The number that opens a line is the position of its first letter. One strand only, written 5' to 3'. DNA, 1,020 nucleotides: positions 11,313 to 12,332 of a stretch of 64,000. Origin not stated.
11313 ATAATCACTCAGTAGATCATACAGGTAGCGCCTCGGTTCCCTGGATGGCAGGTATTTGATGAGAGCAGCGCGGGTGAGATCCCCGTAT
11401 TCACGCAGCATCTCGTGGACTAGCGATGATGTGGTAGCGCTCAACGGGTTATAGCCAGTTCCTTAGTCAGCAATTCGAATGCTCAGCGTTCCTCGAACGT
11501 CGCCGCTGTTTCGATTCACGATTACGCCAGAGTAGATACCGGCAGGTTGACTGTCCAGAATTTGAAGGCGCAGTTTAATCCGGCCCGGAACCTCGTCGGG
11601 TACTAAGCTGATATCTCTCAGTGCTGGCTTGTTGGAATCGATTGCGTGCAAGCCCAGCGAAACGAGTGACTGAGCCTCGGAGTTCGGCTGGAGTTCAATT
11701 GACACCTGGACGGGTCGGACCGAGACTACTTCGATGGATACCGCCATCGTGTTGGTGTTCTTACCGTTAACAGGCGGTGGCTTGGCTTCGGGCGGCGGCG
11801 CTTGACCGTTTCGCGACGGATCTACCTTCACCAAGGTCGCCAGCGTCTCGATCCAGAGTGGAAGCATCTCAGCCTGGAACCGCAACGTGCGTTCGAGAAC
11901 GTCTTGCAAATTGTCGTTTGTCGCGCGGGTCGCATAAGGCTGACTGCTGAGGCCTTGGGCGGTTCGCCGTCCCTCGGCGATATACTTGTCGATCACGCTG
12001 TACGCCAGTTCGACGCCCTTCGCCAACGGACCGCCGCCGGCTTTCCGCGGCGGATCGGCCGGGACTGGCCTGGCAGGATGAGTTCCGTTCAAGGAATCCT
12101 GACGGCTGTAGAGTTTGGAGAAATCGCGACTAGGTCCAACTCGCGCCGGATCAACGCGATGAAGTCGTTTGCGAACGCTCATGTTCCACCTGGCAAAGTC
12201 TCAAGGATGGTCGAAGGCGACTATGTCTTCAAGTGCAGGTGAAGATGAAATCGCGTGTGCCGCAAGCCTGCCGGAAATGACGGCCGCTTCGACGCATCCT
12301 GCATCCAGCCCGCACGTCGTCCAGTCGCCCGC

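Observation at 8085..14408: Orphan four-gene isoprenoid-type operon with no canonical scaffold-forming enzyme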

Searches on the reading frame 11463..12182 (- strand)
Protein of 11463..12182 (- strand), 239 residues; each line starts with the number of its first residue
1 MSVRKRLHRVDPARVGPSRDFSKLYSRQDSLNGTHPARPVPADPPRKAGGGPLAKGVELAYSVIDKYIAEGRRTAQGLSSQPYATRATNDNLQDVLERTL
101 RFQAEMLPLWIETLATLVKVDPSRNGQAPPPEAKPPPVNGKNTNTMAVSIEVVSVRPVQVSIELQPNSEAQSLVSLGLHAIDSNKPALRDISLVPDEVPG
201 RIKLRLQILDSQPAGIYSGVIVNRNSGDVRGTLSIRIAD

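Call 3: search_protein_families(library=pfam, proteins=[window:11463-12182:-], max_evalue=0.01)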
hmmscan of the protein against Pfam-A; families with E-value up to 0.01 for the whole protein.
window:11463-12182:- (239 aa): 0 families

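Call 4: search_protein_families(library=ncbifam, proteins=[window:11463-12182:-], max_evalue=0.01)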
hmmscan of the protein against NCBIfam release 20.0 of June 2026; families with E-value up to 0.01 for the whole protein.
window:11463-12182:- (239 aa): 0 families

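Call 12: search_solved_structures(query=window:11463-12182:-, max_evalue=10)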
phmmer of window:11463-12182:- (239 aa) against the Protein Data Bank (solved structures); distinct sequences matched with E-value up to 10: 0.

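Call 21: find_homologous_proteins(query=window:11463-12182:-)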
Query window:11463-12182:- (239 aa): 185 proteins with E <= 0.001 among 814 candidates; the best 120 are listed.
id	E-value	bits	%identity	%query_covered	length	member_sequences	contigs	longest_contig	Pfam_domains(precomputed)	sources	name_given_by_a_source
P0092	2.6e-143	493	96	100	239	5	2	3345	-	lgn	-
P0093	7.8e-134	462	90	100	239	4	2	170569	-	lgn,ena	-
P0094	4.8e-132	457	89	100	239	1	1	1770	-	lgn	-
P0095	1.5e-124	432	84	100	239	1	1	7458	-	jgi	jgi:hypothetical protein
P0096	1.7e-118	412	80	100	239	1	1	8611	-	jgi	jgi:hypothetical protein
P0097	4.5e-118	411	82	100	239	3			-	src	-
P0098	2.1e-116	405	79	100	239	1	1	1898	-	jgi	jgi:hypothetical protein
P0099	3.6e-115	401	79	100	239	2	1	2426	-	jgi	jgi:hypothetical protein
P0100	3.8e-115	401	78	100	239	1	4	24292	-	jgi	jgi:hypothetical protein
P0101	4.0e-115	401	79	100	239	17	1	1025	-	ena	-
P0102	1.0e-114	400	78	100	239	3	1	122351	-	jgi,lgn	jgi:hypothetical protein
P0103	2.5e-114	399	78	100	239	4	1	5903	-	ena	-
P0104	5.6e-114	397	77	100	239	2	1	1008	-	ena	-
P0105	2.7e-113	395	77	100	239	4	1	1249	-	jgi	jgi:hypothetical protein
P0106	2.8e-113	395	77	100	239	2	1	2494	-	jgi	jgi:hypothetical protein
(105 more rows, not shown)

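Call 26: search_protein_families(library=padloc, proteins=[window:11463-12182:-], max_evalue=0.01)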
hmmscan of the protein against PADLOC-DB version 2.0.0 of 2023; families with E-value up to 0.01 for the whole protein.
window:11463-12182:- (239 aa): 0 families

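Call 60: predict_structure(alignment_id=A2)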
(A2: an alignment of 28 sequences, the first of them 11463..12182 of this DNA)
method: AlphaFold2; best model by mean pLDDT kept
length: 239 residues; sequences in the alignment: 28
mean_pLDDT: 63.1   pTM: 0.36
mean pLDDT of the five models: 63.1, 62.4, 60.5, 59.7, 57.4
residues with pLDDT >= 90: 0; 70-90: 82; 50-70: 106; < 50: 51
segments of 3 or more residues with pLDDT < 50: 26-35, 37-41, 46-49, 117-119, 121-129, 131-142
pLDDT, mean of each block of 10 residues (from residue 1): 56 55 52 40 49 57 63 55 49 62 59 55 46 41 62 83 74 70 78 76 82 86 81 86
secondary structure, 60 per line:
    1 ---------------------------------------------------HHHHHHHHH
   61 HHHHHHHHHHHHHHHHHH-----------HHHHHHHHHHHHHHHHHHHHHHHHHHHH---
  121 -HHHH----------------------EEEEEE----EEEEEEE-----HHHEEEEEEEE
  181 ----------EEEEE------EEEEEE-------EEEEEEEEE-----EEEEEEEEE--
elements in order: H52-78 H90-117 H122-125 E148-153 E158-164 E173-180 E191-195 E202-207 E215-223 E229-237
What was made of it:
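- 11463..12182 (-): 239-aa accessory protein. It has a conserved basic N-terminal peptide (residues 1-25), a disordered linker, a helical hairpin (52-117) and a C-terminal 7-strand beta-sandwich (148-237). AF2 gives pLDDT 63 overall and about 80 for the sandwich (call 60).
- Tried and rejected: A heteromeric small-subunit role for the 239-aa protein, like HepS or HexA, was considered and rejected because the predicted fold is a beta-sandwich plus hairpin, not an IDS-like helical bundle (call 60).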

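Call 62: fold_search(model_id=the predicted structure, library=pdb)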
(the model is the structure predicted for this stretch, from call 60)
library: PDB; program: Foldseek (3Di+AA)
matches with E <= 10: 600; with E <= 0.001: 0
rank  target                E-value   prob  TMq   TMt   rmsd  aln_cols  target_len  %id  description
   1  2z64_C                1.9e-01  0.57  0.23  0.36   7.4       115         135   11  Crystal structure of mouse TLR4 and mouse MD-2 complex (released 2007-09-18)
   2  8a0d_A                2.2e-01  0.07  0.10  0.14  12.2        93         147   17  Crystal structure of the major guinea pig allergen Cav p 1.0101 part of the lipocalin family (released 2022-08-03)
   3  2gtl_O                2.4e-01  0.15  0.17  0.19  18.7       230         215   14  Lumbricus Erythrocruorin at 3.5A resolution (released 2006-07-18)
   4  5ijd_C                3.8e-01  0.20  0.19  0.29   9.7       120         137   13  The crystal structure of mouse TLR4/MD-2/lipid A complex (released 2016-04-27)
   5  3f5o_B                3.8e-01  0.08  0.12  0.18  12.3       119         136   10  Crystal Structure of hTHEM2(undecan-2-one-CoA) complex (released 2009-08-18)
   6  8p4j                  4.5e-01  0.11  0.09  0.06  12.7        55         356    7  Alpha-1-antitrypsin - Sydney variant (G192C) (released 2024-04-03)
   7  6rod                  4.8e-01  0.11  0.09  0.06  12.7        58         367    7  Alpha-1-antitrypsin (Ser36Arg/Glu78Arg/Glu266Arg) in the native conformation (released 2020-06-03)
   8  5m3l_O                5.4e-01  0.06  0.14  0.15  18.0       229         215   12  Single-particle cryo-EM using alignment by classification (ABC): the structure of Lumbricus terrestris hemoglobin (released 2017-09-13)
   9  2o2t_B                5.4e-01  0.03  0.09  0.14  13.0       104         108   12  The crystal structure of the 1st PDZ domain of MPDZ (released 2006-12-12)
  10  6hx4_A                5.7e-01  0.14  0.10  0.08   8.7        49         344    6  Fab fragment of a native monomer-selective antibody in complex with alpha-1-antitrypsin (released 2019-10-30)
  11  8qz5                  5.7e-01  0.10  0.08  0.06  12.7        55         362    7  Alpha-1-antitrypsin (Tyr244Phe) in the native conformation (released 2024-11-06)
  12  6i4v                  5.7e-01  0.10  0.09  0.06  12.8        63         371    6  Alpha-1-antitrypsin Queen's (K154N) variant (released 2019-11-20)
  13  3drm                  6.8e-01  0.09  0.08  0.06  12.9        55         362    7  2.2 Angstrom Crystal Structure of Thr114Phe Alpha1-Antitrypsin (released 2009-03-31)
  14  2f0x_D                7.2e-01  0.06  0.12  0.17  12.2       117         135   11  Crystal structure and function of human thioesterase superfamily member 2(THEM2) (released 2006-10-10)
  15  3f5o_C                7.2e-01  0.06  0.12  0.17  12.5       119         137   10  Crystal Structure of hTHEM2(undecan-2-one-CoA) complex (released 2009-08-18)
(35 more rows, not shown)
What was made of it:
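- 11463..12182 (-): The best non-significant hits are the lipid-binding sandwiches MD-2 (E 0.19), NPC2 and GM2 activator (call 62).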
